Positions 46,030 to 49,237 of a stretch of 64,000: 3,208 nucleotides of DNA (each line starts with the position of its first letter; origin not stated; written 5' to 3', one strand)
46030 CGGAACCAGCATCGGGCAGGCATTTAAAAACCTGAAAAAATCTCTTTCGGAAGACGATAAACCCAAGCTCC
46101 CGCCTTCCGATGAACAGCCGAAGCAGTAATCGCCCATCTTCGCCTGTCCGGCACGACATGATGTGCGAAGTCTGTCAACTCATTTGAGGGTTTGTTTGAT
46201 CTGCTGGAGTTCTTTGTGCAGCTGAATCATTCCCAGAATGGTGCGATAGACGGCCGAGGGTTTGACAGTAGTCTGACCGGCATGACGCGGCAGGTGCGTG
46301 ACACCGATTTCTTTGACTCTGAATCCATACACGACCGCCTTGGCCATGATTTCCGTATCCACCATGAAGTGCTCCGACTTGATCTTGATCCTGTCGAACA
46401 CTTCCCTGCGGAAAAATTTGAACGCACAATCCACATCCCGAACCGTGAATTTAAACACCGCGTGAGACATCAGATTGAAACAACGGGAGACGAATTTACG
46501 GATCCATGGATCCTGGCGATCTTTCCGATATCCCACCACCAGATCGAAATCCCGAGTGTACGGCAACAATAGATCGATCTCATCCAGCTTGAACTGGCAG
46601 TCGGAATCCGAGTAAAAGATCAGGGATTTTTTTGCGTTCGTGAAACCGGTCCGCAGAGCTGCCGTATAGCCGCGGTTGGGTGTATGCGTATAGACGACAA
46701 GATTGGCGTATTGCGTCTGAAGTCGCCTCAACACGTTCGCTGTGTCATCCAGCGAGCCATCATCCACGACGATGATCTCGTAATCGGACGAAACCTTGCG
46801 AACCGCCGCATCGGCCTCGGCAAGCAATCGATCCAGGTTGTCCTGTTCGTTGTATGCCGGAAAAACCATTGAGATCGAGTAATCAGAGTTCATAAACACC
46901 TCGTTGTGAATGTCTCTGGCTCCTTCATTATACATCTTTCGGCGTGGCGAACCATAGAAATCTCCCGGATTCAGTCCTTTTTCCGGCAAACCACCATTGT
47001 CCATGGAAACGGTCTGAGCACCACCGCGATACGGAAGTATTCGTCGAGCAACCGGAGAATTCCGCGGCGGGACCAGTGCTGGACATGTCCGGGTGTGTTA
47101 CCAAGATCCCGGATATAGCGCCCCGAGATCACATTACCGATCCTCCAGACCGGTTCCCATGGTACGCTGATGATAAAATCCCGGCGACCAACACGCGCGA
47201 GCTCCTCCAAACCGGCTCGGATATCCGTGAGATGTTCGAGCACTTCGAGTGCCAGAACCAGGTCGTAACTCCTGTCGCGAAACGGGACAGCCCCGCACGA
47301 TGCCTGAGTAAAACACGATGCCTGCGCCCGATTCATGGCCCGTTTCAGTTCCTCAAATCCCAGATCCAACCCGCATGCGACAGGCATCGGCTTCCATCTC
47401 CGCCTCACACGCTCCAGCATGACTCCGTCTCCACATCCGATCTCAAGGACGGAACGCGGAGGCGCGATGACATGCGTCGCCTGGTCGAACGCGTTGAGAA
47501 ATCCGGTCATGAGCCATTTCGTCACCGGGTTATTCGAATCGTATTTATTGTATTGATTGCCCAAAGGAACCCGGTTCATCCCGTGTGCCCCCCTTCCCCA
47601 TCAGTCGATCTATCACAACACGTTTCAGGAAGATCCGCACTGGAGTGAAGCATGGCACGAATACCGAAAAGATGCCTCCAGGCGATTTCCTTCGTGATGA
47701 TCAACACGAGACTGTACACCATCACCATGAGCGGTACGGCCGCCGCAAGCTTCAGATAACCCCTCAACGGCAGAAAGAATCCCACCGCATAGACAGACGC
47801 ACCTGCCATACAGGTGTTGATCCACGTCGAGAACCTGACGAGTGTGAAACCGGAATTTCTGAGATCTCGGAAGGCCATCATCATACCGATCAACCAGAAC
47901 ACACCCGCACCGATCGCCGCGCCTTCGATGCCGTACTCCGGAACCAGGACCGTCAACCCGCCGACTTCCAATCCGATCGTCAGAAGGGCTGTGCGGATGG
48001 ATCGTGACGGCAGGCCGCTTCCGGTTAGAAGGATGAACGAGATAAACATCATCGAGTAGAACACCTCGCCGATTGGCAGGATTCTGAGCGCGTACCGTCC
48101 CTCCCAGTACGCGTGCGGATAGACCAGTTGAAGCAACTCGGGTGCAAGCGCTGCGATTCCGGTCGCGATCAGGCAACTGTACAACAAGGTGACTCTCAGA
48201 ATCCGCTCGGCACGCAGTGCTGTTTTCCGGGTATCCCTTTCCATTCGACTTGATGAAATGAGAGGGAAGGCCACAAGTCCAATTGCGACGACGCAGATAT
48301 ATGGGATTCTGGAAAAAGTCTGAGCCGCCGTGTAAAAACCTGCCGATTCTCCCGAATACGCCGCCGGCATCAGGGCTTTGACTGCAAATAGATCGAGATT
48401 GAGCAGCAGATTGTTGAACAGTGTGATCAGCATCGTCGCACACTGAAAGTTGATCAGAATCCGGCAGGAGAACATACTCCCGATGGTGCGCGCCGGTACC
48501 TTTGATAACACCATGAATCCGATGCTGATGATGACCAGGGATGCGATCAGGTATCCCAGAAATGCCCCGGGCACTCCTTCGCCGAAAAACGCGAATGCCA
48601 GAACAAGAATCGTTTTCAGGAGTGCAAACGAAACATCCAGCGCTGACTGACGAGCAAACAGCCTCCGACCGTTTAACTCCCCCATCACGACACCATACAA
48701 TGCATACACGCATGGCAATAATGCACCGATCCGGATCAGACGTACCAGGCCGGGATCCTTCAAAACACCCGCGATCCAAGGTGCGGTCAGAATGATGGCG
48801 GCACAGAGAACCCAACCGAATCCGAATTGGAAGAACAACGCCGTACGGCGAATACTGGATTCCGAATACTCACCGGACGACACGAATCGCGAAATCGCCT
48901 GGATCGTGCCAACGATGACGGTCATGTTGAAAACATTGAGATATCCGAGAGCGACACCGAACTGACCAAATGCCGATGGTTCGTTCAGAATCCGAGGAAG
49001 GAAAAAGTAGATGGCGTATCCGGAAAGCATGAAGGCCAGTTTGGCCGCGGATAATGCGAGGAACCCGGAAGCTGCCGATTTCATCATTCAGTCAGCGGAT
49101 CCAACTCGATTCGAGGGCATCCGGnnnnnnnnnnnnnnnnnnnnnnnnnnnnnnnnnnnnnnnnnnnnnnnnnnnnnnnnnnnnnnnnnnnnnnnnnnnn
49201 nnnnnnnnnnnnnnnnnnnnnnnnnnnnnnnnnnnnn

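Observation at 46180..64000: Envelope glycosylation supercluster: two polyprenol-P-sugar GT2 synthases, flippase, methyltransferase and four-plus giant GT-C membrane proteins fused to NHL beta-propellers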

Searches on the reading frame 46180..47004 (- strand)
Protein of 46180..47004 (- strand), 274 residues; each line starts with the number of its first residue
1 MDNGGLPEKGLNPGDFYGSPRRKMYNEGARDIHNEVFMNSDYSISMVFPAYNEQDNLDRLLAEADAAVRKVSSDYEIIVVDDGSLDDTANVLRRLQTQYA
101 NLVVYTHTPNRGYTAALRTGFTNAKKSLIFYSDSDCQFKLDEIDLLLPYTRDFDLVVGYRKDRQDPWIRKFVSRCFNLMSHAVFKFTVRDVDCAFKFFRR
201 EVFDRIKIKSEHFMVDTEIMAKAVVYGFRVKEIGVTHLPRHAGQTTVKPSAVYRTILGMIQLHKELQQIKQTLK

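Call 4: search_protein_families(library=pfam, proteins=[window:46180-47004:-], max_evalue=0.01)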
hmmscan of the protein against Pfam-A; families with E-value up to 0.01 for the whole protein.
window:46180-47004:- (274 aa): 3 families
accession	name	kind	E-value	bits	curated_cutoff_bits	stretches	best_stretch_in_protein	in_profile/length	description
PF00535.33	Glycos_transf_2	-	7.9e-24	84.9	23.3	1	45-206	1-167/168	Glycosyl transferase family 2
PF10111.15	Glyco_tranf_2_2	-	2.4e-08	34.2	27.3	1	45-145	1-101/276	Glycosyltransferase like family 2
PF13641.12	Glyco_tranf_2_3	-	3.7e-05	24.3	27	1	44-154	3-117/230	Glycosyltransferase like family 2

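Call 9: search_protein_families(library=ncbifam, proteins=[window:46180-47004:-], max_evalue=0.01)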
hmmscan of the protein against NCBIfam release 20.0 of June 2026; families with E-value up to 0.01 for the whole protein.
window:46180-47004:- (274 aa): 20 families
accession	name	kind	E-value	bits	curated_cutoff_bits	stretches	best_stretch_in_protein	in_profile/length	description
NF007986.1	PRK10714.1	equivalog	9.9e-30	103.6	529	1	43-245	7-208/316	undecaprenyl-phosphate 4-deoxy-4-formamido-L-arabinose transferase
NF047588.1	GlcsyltransPgfSStrep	equivalog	2.8e-16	59.6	500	1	44-246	3-204/308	glycosyltransferase PgfS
TIGR03937.1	PgaC_IcaA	equivalog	6.4e-16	58.3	422.3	1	37-139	40-139/407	poly-beta-1,6-N-acetyl-D-glucosamine synthase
NF058614.1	PPMAGASynPpgS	equivalog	3.2e-15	56.2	370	1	46-236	4-195/226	polyprenyl-phospho-N-acetylgalactosaminyl synthase PpgS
NF041391.1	DPhHxTase_Halo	equivalog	5.1e-15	55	375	1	50-256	3-201/213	dolichyl-phosphate hexose transferase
TIGR04182.1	glyco_TIGR04182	equivalog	9.1e-14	51.5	325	1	45-250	3-204/293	S-layer glycoprotein N-glycosyltransferase AglJ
NF041875.1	EPS_EpsD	equivalog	2.7e-13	50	370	1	44-140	1-94/325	exopolysaccharide biosynthesis glycosyltransferase EpsD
TIGR03965.1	mycofact_glyco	equivalog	4.2e-12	45.7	280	1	39-140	71-169/467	mycofactocin biosynthesis glycosyltransferase MftF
TIGR04283.1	glyco_like_mftF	equivalog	3.4e-11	43.1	182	1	44-222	1-168/221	TIGR04283 family arsenosugar biosynthesis glycosyltransferase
NF047683.1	TeichurnBiosyTuaG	equivalog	5.4e-11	42.6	400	1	40-153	4-114/252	teichuronic acid biosynthesis protein TuaG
NF007482.0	PRK10073.1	equivalog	1.1e-10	41.1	423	1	38-141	2-101/334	glycosyltransferase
NF038302.1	EPS_HpsE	equivalog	1.4e-09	37.4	300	1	44-137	3-98/307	hormogonium polysaccharide biosynthesis glycosyltransferase HpsE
NF010496.0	PRK13915.1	equivalog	5.1e-09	35.6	262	1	22-136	11-127/307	glucosyl-3-phosphoglycerate synthase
TIGR03111.1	glyc2_xrt_Gpos1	hypoth_equivalog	1.1e-06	27.8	363.95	1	33-144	40-150/439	TIGR03111 family XrtG-associated glycosyltransferase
TIGR03469.1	HpnB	hypoth_equivalog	1.1e-05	24.6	379.25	1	39-147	41-157/386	hopene-associated glycosyltransferase HpnB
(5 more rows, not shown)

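Call 69: search_solved_structures(query=window:46180-46893:-, max_evalue=0.00001)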
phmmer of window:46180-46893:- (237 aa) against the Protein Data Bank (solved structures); distinct sequences matched with E-value up to 0.00001: 13.
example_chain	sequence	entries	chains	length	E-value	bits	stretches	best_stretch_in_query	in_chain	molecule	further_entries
9hwj_A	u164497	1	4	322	2.8e-24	89.1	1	6-209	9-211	Undecaprenyl-phosphate 4-deoxy-4-formamido-L-arabinose transferase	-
9bhc_C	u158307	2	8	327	2.7e-22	82.6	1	6-208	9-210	Undecaprenyl-phosphate 4-deoxy-4-formamido-L-arabinose transferase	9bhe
8vxh_A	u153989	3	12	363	3.6e-22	82.2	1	6-208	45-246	Undecaprenyl-phosphate 4-deoxy-4-formamido-L-arabinose transferase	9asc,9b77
5mlz_A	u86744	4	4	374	2.2e-16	63.3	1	6-227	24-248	Dolichol monophosphate mannose synthase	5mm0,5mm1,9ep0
5eke_A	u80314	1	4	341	1.5e-14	57.3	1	2-208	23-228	Uncharacterized glycosyltransferase sll0501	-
5ekp_C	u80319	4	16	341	1.6e-14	57.2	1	2-208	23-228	Uncharacterized glycosyltransferase sll0501 | Glycosyltransferase sll0501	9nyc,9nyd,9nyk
9nye_A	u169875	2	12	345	1.7e-14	57.2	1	2-208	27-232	Glycosyltransferase sll0501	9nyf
2z87_A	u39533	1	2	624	9.9e-13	51.4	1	7-165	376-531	Chondroitin synthase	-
2z86_A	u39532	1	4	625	9.9e-13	51.4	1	7-165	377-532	Chondroitin synthase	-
6h1j_A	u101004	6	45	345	5.9e-09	39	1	6-181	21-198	Probable ss-1,3-N-acetylglucosaminyltransferase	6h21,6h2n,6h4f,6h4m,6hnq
5hea_A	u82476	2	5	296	3.6e-07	33.2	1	5-99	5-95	Putative glycosyltransferase (GalT1)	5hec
3bcv_A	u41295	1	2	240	7.1e-06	29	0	6-101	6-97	Putative glycosyltransferase protein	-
8bz8_A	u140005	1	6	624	9.9e-06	28.5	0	3-118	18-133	Glycosyltransferase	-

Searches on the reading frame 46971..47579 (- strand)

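Call 4: search_protein_families(library=pfam, proteins=[window:46971-47579:-], max_evalue=0.01)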
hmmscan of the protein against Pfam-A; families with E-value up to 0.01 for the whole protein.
window:46971-47579:- (202 aa): 7 families
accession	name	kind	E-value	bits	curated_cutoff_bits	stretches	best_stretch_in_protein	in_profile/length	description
PF08241.18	Methyltransf_11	-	9.7e-14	52.2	21.2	1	45-133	1-89/95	Methyltransferase domain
PF13649.12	Methyltransf_25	-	1.3e-12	48.7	27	1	44-131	1-93/97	Methyltransferase domain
PF13489.12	Methyltransf_23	-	4.7e-12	46.4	27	1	39-180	21-156/164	Methyltransferase domain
PF08242.18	Methyltransf_12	-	7e-10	40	30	1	45-130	1-91/98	Methyltransferase domain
PF07021.18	MetW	-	7.1e-09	36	21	1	34-148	7-118/193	Methionine biosynthesis protein MetW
PF13847.12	Methyltransf_31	-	4.7e-08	33.3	27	1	43-137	6-107/145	Methyltransferase domain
PF01209.24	Ubie_methyltran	-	0.0044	16.8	20.1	1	10-130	17-142/233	ubiE/COQ5 methyltransferase family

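Call 9: search_protein_families(library=ncbifam, proteins=[window:46971-47579:-], max_evalue=0.01)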
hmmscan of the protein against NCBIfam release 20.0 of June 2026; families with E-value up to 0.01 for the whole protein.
window:46971-47579:- (202 aa): 23 families
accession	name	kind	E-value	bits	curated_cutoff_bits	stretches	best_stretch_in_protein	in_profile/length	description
NF045667.1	MTase_DVU1556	equivalog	6.2e-12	45.4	155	1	38-132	20-112/213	DVU_1556 family methyltransferase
TIGR02081.1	metW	equivalog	1.5e-10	40.9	189.5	1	34-149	7-119/194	methionine biosynthesis protein MetW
TIGR02072.1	BioC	equivalog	2e-10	40.9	184.95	1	10-131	6-124/244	malonyl-ACP O-methyltransferase BioC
NF041255.1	mycofact_MftM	equivalog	1.5e-09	37.6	200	1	27-142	127-244/289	mycofactocin oligosaccharide methyltransferase MftM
NF007610.0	PRK10258.1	equivalog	3.5e-08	33.1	342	1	43-133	45-132/251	malonyl-ACP O-methyltransferase BioC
NF004452.0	PRK05785.1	equivalog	4.6e-08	32.8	207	1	29-139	40-146/228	hypothetical protein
TIGR01983.1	UbiG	equivalog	1.6e-07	30.9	102.95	1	42-129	51-141/228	bifunctional 2-polyprenyl-6-hydroxyphenol methylase/3-demethylubiquinol 3-O-methyltransferase UbiG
NF001244.0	PRK00216.1-5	equivalog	6.3e-07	28.9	216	1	39-132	47-146/236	bifunctional demethylmenaquinone methyltransferase/2-methoxy-6-polyprenyl-1,4-benzoquinol methylase UbiE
NF045825.1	FAmtase_mtf2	equivalog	8.4e-07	28.5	400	1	35-133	53-152/248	fatty-acid O-methyltransferase Mtf2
NF045823.1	PthPhpthDimycoMt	equivalog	9.6e-07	28.2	300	1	34-132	60-159/256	phthiotriol/phenolphthiotriol dimycocerosates methyltransferase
TIGR01934.1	MenG_MenH_UbiE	subfamily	1.7e-06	27.5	158.35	1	36-134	35-136/223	ubiquinone/menaquinone biosynthesis methyltransferase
NF041537.1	ArsM_AhpD_UU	exception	1.9e-06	26.9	510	1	36-130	72-171/345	arsenite methyltransferase/AhpD domain selenoprotein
NF008300.0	PRK11088.1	equivalog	3.5e-06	26.7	303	1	41-111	86-158/272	23S rRNA (guanine(745)-N(1))-methyltransferase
NF047649.1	MTase_UXPK_star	exception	2e-05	23.8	460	1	37-131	74-173/283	methyltransferase/UXPK-star double selenoprotein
NF001241.0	PRK00216.1-2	equivalog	4.6e-05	23.2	327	1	33-133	44-141/231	demethylmenaquinone methyltransferase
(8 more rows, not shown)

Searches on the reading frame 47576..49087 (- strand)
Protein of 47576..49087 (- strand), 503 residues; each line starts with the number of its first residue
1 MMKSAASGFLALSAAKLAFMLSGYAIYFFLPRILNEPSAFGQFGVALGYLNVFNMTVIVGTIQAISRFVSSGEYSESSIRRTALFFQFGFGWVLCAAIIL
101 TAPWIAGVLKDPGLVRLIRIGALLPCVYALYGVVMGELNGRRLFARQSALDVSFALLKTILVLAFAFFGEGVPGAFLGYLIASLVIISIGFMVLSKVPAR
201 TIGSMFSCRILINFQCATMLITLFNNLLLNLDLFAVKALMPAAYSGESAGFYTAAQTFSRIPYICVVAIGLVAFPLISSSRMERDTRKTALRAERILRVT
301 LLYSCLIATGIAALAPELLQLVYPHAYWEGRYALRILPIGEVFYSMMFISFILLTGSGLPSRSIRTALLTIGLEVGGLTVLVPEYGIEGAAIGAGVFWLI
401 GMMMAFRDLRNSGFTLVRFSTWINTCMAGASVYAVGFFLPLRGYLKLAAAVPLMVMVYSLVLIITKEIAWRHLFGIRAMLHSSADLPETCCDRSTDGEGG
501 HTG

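Call 4: search_protein_families(library=pfam, proteins=[window:47576-49087:-], max_evalue=0.01)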
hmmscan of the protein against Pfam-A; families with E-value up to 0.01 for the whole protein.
window:47576-49087:- (503 aa): 3 families
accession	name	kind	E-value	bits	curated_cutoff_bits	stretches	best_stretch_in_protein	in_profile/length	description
PF13440.11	Polysacc_synt_3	-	2.5e-22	79.9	23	1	30-327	2-288/293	Polysaccharide biosynthesis protein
PF01943.22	Polysacc_synt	-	3.1e-14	53.5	28.2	1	8-279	4-272/274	Polysaccharide biosynthesis protein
PF03023.19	MurJ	-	0.0031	16.6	27.4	1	86-422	60-411/451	Lipid II flippase MurJ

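Call 9: search_protein_families(library=ncbifam, proteins=[window:47576-49087:-], max_evalue=0.01)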
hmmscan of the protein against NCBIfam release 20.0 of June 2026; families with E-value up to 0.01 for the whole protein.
window:47576-49087:- (503 aa): 1 family
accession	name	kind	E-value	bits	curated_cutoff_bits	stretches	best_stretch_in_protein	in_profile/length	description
NF007773.0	PRK10459.1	equivalog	4e-06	26.1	273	1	82-347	78-340/492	MOP flippase family protein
